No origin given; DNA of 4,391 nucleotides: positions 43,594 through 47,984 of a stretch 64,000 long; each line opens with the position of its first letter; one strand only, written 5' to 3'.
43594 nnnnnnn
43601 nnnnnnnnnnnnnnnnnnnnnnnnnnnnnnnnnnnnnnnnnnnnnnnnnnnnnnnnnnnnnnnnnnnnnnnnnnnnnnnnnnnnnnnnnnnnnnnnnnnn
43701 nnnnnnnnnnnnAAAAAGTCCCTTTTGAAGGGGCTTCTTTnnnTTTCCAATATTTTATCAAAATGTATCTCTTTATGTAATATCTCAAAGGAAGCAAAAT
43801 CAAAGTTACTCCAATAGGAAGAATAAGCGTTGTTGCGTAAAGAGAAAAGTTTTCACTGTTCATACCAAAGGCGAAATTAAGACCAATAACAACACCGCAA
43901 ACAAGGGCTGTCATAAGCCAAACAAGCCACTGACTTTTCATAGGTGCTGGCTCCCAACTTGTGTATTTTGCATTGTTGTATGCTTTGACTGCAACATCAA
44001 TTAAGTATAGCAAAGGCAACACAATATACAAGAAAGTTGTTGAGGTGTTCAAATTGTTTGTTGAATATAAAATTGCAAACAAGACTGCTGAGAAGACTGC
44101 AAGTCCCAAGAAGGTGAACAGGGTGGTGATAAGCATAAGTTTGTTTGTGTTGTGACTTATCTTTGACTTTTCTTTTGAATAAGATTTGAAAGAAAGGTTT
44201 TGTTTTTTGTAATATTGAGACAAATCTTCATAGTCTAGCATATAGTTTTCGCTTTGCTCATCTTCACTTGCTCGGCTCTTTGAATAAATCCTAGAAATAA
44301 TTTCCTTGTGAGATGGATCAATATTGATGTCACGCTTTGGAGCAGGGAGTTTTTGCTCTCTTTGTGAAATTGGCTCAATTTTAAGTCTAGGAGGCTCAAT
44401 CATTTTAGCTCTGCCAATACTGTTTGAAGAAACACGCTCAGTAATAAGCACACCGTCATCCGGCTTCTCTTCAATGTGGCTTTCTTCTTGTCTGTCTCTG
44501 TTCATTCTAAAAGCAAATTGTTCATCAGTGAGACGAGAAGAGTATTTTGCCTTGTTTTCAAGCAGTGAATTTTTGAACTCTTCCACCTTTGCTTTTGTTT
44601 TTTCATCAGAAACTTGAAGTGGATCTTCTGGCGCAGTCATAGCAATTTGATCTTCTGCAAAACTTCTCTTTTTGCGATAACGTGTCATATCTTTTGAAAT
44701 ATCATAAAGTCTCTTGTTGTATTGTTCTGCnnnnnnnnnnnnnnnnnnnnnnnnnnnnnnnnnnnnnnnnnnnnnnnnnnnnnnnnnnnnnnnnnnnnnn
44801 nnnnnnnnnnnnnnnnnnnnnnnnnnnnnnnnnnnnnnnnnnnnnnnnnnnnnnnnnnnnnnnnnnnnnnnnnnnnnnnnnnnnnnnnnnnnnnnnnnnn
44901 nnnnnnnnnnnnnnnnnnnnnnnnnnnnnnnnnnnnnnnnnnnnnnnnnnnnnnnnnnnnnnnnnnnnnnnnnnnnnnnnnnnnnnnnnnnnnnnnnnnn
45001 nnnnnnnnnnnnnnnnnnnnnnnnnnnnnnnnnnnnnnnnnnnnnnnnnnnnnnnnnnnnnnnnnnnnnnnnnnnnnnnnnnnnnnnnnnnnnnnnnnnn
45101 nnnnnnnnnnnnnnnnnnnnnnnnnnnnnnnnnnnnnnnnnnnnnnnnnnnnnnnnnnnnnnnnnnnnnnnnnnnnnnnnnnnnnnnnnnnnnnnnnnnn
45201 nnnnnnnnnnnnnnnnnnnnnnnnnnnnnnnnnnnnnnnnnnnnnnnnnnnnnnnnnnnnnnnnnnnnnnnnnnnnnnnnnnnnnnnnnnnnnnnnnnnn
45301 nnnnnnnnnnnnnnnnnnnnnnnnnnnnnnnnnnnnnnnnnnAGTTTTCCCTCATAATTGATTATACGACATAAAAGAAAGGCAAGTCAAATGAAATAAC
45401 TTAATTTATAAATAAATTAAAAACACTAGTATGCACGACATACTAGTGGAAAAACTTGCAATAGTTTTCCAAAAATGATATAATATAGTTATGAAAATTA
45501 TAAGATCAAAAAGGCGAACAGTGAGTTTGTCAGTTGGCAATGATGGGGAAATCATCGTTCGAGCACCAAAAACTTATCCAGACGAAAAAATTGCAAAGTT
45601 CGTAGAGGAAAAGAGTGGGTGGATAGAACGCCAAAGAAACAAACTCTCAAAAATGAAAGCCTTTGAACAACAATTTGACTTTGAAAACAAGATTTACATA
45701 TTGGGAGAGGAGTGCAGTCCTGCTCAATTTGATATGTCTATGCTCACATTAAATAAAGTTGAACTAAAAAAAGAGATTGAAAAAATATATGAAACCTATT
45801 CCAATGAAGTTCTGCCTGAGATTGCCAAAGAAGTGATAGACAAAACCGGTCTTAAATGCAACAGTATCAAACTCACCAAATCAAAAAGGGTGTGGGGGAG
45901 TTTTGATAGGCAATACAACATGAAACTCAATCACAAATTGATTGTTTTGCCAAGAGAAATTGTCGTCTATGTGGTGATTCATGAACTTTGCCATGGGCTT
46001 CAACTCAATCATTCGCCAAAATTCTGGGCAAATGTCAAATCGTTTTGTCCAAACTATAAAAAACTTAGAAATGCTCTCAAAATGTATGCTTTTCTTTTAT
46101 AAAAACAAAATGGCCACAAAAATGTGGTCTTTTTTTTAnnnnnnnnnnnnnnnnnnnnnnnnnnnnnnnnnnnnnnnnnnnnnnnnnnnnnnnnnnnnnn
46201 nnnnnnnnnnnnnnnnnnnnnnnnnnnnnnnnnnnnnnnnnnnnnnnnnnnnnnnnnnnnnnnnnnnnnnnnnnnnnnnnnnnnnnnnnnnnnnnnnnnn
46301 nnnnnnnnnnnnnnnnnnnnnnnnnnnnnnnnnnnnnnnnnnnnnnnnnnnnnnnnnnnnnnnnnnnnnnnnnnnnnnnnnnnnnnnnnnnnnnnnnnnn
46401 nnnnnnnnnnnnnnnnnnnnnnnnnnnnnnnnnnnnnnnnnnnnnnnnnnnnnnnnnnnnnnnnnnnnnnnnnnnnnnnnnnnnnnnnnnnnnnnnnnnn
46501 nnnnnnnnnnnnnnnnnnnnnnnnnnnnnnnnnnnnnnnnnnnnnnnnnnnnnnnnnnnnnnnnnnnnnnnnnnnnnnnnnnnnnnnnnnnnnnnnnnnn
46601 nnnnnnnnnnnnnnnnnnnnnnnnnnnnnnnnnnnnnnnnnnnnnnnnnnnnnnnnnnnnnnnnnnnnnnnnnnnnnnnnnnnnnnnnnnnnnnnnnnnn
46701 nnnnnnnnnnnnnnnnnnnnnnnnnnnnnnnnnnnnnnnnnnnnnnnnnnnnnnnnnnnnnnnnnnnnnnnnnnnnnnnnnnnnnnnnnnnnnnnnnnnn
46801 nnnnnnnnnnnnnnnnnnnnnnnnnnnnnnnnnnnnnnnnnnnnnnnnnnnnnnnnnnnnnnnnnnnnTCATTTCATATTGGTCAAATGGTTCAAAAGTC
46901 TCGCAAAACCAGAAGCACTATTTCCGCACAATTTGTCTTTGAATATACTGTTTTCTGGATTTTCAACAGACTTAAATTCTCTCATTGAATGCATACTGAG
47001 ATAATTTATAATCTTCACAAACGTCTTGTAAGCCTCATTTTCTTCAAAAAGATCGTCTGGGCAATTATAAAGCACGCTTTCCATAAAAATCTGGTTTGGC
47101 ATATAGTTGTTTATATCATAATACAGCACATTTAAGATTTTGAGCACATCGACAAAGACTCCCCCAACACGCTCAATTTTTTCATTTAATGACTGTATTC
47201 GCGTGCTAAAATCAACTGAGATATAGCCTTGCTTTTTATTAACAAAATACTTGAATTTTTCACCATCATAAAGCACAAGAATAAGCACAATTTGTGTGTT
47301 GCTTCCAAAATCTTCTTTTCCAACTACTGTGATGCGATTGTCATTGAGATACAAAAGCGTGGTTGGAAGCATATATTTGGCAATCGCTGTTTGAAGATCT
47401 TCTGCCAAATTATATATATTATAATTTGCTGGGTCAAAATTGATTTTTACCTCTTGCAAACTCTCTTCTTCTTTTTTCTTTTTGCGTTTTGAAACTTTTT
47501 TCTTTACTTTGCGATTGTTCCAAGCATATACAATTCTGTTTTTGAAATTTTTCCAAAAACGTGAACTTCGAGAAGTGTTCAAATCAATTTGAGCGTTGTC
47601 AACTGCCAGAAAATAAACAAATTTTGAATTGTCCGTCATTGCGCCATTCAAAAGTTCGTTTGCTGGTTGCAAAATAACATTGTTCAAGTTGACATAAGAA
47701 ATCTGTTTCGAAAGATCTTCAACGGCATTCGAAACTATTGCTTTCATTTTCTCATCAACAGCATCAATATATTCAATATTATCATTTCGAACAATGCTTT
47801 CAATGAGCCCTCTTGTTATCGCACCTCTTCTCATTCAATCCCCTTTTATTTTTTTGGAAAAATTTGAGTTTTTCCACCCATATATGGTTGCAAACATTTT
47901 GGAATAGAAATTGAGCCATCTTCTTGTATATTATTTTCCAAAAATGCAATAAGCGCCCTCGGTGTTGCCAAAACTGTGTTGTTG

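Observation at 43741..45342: PadR winged-helix domain tethered to a 4-TM membrane domain through a ~300-aa acidic disordered linker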

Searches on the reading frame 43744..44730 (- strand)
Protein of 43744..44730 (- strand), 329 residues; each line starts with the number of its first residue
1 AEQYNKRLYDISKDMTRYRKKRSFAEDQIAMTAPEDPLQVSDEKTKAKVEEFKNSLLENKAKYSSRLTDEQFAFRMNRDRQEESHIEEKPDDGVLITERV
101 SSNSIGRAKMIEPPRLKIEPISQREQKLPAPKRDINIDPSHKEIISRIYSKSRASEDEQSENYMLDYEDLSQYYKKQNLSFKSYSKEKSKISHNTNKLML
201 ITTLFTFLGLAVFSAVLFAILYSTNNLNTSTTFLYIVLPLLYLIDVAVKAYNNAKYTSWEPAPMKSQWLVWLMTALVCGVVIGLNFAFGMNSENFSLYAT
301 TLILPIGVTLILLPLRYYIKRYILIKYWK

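Call 19: search_protein_representatives(protein=window:43744-44730:-)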
Query: 329 residues. Proteins with E-value up to 0.001 (for the whole library): 80; up to 1e-10: 49; up to 1e-30: 28. The best 80 are listed.
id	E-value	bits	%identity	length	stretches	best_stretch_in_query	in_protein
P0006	3.8e-113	394.3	55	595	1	1-329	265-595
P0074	3.2e-96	338.7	53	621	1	1-329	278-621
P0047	4.2e-95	335.0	54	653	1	3-329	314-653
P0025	7.0e-93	327.7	48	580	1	3-329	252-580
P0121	4.9e-89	315.1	51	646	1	2-329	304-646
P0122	1.8e-88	313.2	51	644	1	2-329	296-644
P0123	4.4e-87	308.7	51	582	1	2-329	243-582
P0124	1.5e-85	303.7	46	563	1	1-329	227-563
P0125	3.6e-84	299.1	49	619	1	3-329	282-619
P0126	3.1e-82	292.8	49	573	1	4-329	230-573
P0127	4.6e-82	292.2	47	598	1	1-329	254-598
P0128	2.7e-78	279.8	48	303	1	36-329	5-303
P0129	5.9e-78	278.7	45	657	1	1-329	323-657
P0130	2.6e-74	266.7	45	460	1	4-329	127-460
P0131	1.6e-49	185.4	38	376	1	3-329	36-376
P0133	8.5e-46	173.1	37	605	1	2-329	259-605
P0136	1.0e-43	166.3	33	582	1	2-329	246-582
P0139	1.9e-34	135.8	31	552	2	42-329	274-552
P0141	2.7e-32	128.8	32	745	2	79-327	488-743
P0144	1.2e-31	126.6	33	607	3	157-327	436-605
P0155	6.2e-15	71.8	29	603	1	34-326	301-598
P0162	5.7e-12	62.1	25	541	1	88-319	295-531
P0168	7.9e-10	55.0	24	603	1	51-326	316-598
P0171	2.7e-09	53.3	28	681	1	55-326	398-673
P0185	7.3e-06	42.0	27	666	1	52-319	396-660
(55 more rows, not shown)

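Call 20: search_protein_families(library=pfam, proteins=[P0133, P0136, P0139, P0141, P0144, P0155, P0162, P0168, P0171, P0185], max_evalue=0.001)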
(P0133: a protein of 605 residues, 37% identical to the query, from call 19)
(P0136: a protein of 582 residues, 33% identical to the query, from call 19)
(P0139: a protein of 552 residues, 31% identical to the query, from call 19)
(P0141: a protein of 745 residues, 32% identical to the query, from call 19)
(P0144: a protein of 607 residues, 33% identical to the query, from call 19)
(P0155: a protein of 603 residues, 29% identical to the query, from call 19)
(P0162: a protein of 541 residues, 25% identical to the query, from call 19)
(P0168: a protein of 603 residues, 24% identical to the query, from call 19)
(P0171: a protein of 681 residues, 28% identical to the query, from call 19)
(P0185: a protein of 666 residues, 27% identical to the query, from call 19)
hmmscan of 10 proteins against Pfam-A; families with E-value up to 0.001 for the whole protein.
P0133 (605 aa): 1 family
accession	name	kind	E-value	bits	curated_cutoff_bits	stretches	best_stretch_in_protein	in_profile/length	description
PF03551.20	PadR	-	3.8e-13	49.7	27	1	15-87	1-75/75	Transcriptional regulator PadR-like family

P0136 (582 aa): 1 family
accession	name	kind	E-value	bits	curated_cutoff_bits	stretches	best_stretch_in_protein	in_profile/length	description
PF03551.20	PadR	-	3.3e-12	46.7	27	1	13-83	1-73/75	Transcriptional regulator PadR-like family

P0139 (552 aa): 1 family
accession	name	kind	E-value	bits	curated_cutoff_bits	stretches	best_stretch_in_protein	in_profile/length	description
PF03551.20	PadR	-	3.8e-16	59.3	27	1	14-87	1-73/75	Transcriptional regulator PadR-like family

P0141 (745 aa): 1 family
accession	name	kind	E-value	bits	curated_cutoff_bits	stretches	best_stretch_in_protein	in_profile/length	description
PF03551.20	PadR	-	6.5e-16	58.5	27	1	11-85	1-74/75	Transcriptional regulator PadR-like family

P0144 (607 aa): 1 family
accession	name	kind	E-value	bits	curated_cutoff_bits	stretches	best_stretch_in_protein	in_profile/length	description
PF03551.20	PadR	-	3.1e-16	59.6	27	1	13-87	1-74/75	Transcriptional regulator PadR-like family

P0155 (603 aa): 1 family
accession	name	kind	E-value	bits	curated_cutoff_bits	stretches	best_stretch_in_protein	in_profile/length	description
PF03551.20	PadR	-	1e-18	67.5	27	1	16-90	1-75/75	Transcriptional regulator PadR-like family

P0162 (541 aa): 1 family
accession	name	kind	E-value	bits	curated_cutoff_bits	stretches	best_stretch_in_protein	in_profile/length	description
PF03551.20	PadR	-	2.5e-17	63.1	27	1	13-85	1-73/75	Transcriptional regulator PadR-like family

P0168 (603 aa): 2 families
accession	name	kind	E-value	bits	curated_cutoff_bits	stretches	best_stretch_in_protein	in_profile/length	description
PF03551.20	PadR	-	4.9e-18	65.3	27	1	15-89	1-75/75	Transcriptional regulator PadR-like family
PF20990.2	DUF2207_C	-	9.6e-05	22.6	33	1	396-522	57-185/247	Predicted membrane protein (DUF2207) C-terminal domain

P0171 (681 aa): 1 family
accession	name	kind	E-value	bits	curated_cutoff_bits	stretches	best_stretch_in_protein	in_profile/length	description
PF03551.20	PadR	-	2.3e-17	63.2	27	1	15-88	1-74/75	Transcriptional regulator PadR-like family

P0185 (666 aa): 1 family
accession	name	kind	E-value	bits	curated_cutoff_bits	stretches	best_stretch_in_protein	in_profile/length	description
PF03551.20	PadR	-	5e-18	65.3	27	1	15-86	1-72/75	Transcriptional regulator PadR-like family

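Call 27: find_encoding_contigs(protein=P0155, flank=8000, max_places=3)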
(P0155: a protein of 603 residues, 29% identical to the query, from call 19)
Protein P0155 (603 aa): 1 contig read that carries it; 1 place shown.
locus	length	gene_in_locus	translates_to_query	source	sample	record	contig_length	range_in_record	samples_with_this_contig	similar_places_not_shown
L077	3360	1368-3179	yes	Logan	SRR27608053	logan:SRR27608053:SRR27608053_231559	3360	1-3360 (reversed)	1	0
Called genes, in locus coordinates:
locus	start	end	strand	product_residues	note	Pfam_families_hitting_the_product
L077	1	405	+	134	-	?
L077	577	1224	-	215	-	PF01863:YgjP-like, PF08325:WLM (weak)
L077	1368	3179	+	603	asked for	PF03551:PadR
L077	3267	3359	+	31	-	?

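Call 29: find_encoding_contigs(protein=P0133, flank=8000, max_places=2)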
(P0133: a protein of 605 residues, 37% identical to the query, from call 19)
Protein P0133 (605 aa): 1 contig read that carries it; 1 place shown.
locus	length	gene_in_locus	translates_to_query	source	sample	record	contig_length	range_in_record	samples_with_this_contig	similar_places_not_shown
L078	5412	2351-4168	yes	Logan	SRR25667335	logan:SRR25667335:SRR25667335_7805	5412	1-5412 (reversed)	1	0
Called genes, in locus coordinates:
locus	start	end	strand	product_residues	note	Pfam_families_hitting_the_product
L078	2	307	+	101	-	?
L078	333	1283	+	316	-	PF26305:CD_NTase_C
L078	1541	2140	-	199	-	PF01863:YgjP-like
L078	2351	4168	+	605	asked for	PF03551:PadR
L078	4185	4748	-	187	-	PF06695:Sm_multidrug_ex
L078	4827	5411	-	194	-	?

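Call 30: find_encoding_contigs(protein=P0141, flank=8000, max_places=2)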
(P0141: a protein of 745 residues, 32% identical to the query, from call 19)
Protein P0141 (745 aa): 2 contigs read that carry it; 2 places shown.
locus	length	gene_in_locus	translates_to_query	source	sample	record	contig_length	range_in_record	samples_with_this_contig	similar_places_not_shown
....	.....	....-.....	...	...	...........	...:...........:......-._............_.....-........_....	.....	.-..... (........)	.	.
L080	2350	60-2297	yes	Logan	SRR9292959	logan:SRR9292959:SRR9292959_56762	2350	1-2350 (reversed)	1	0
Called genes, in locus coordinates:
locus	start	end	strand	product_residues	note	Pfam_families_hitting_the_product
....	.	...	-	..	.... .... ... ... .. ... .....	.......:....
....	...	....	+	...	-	-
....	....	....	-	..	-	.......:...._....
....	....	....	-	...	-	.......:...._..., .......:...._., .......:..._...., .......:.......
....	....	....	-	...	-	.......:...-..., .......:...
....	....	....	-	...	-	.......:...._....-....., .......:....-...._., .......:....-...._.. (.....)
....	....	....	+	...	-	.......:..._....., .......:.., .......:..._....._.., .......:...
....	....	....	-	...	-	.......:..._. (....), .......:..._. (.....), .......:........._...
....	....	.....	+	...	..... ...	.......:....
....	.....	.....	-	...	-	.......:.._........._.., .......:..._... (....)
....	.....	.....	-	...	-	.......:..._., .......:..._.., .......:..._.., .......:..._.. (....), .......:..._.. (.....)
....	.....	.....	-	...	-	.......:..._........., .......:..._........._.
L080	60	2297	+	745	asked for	PF03551:PadR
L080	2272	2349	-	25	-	?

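Call 31: find_encoding_contigs(protein=P0162, flank=8000, max_places=2)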
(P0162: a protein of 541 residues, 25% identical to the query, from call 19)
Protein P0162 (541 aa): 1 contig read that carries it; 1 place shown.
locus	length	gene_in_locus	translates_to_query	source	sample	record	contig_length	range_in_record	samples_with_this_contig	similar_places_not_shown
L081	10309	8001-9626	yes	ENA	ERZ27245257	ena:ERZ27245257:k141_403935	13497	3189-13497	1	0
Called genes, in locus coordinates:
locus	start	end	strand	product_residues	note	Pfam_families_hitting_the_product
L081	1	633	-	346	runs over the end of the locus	PF02899:Phage_int_SAM_1 (faint), PF00589:Phage_integrase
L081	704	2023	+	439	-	PF02403:Seryl_tRNA_N, PF00587:tRNA-synt_2b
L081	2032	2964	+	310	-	-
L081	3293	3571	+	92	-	-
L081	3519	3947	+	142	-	-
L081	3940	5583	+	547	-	PF02305:Phage_F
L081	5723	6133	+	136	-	-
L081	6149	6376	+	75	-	-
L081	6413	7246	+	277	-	PF23343:REP_ORF2-G2P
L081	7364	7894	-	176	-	PF01863:YgjP-like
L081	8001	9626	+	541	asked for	PF03551:PadR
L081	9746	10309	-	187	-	?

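Call 32: find_encoding_contigs(protein=P0171, flank=8000, max_places=2)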
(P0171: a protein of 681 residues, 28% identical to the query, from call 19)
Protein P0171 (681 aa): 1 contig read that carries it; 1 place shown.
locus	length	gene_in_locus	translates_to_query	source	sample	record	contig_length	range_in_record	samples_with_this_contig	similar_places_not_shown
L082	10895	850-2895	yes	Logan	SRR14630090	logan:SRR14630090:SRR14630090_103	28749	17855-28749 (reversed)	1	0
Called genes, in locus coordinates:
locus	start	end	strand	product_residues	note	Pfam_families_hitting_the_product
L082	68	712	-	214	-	PF01863:YgjP-like, PF08325:WLM (weak)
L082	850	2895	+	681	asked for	PF03551:PadR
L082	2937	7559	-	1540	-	PF18887:MBG_3, PF18676:MBG_2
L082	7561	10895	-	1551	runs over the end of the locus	PF13620:CarboxypepD_reg (faint), PF13715:CarbopepD_reg_2 (faint), PF15976:CooC_C (faint), PF16371:MetallophosN (faint), PF22904:NOMO1-like_2nd (faint)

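Call 36: find_related_loci(query=A4, collection=metagenome_contigs, flank=6000)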
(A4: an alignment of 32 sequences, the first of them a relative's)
Query A4 (603 aa) in metagenome_contigs; peptide patterns used: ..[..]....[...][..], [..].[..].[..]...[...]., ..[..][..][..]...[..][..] (x = any residue, [..] = any of these).
118 stretches matched a pattern; 66 encode a relative of the query (tblastn E <= 1e-3); 66 distinct loci.
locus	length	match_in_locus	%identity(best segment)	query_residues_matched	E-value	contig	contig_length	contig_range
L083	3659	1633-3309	48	5-600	4e-156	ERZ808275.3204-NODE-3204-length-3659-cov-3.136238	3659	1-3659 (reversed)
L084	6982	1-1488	42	63-603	3e-106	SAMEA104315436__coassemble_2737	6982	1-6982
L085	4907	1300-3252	32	4-582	9e-56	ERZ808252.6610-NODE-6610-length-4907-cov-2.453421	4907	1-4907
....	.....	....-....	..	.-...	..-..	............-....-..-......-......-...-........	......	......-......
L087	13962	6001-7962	31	4-582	2e-53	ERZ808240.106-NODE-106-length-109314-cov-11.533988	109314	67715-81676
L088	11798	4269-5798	29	9-583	2e-51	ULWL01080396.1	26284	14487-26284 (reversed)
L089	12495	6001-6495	56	8-165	5e-47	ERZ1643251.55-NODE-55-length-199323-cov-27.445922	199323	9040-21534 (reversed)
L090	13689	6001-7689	30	4-586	3e-55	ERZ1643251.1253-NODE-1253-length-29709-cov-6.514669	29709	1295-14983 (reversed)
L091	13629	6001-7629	27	10-598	5e-40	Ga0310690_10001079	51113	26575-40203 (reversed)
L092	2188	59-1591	29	1-599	1e-39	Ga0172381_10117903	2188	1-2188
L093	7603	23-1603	29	1-583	2e-52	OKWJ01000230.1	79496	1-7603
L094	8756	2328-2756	53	1-130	5e-37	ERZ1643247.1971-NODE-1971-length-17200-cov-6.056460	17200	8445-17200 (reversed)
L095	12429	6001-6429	53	1-130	6e-37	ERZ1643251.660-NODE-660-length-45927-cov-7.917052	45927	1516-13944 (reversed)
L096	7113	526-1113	40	5-175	7e-36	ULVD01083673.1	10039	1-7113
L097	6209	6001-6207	86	5-73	4e-32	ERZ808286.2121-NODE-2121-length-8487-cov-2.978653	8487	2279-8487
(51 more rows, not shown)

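Call 64: find_homologous_proteins(query=A4, max_evalue=1e-10)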
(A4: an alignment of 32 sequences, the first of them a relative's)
Query A4 (32 sequences) (603 aa, profile of the alignment): 529 proteins with E <= 1e-10 among 8000 candidates; the best 120 are listed.
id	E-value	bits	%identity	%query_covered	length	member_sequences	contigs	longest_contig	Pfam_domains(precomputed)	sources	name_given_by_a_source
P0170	3.3e-173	596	31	99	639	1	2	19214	PF03551.21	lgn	-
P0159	2.9e-165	570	51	27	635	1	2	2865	PF03551.21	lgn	-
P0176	1.0e-164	568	44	100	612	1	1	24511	PF03551.21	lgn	-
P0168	2.4e-164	567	43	100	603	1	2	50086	PF03551.21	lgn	-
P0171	1.2e-163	564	51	27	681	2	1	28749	PF03551.21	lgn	-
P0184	6.6e-162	559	30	99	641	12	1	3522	PF03551.21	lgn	-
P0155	1.2e-161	558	100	100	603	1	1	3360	PF03551.21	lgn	-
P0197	1.1e-160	554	44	100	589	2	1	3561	PF03551.21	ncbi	-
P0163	3.1e-159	550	42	99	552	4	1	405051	PF03551.21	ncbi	-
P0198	1.6e-158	547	26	41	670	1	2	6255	PF03551.21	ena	-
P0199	1.3e-157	544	46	100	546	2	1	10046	PF03551.21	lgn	-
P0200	6.0e-157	542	28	98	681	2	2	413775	PF03551.21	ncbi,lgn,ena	-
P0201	1.4e-156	541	49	29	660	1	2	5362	PF03551.21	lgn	-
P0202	1.4e-156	541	47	100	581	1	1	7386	PF03551.21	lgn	-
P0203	3.3e-156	540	46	100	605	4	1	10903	PF03551.21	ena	-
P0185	3.0e-152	527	37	33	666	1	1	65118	PF03551.21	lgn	-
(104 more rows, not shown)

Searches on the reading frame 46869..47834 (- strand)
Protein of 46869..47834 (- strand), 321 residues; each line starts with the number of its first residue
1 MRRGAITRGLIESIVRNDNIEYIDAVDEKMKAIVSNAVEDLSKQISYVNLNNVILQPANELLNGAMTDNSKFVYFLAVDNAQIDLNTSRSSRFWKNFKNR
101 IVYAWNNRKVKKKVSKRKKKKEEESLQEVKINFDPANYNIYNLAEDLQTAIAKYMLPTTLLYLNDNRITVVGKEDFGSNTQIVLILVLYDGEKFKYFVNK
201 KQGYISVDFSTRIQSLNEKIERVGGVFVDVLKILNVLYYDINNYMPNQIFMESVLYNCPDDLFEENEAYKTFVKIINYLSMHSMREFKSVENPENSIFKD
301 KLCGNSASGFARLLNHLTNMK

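Call 3: search_protein_families(library=pfam, proteins=[window:46869-47834:-], max_evalue=0.01)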
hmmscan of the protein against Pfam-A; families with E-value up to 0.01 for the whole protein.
window:46869-47834:- (321 aa): 0 families

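Call 4: search_protein_families(library=ncbifam, proteins=[window:46869-47834:-], max_evalue=0.01)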
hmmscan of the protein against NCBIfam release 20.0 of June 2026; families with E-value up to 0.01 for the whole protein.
window:46869-47834:- (321 aa): 0 families

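Call 40: search_protein_families(library=padloc, proteins=[window:46869-47834:-], max_evalue=0.01)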
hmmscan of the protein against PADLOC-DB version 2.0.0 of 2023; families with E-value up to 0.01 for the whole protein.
window:46869-47834:- (321 aa): 0 families

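Call 41: search_solved_structures(query=window:46869-47834:-, max_evalue=1)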
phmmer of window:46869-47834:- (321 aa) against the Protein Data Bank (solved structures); distinct sequences matched with E-value up to 1: 1.
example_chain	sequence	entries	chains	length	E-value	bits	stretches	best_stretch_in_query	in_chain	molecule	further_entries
6e0k_A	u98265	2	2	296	0.29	13.4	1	248-299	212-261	cGAS/DncV-like nucleotidyltransferase in E. coli homolog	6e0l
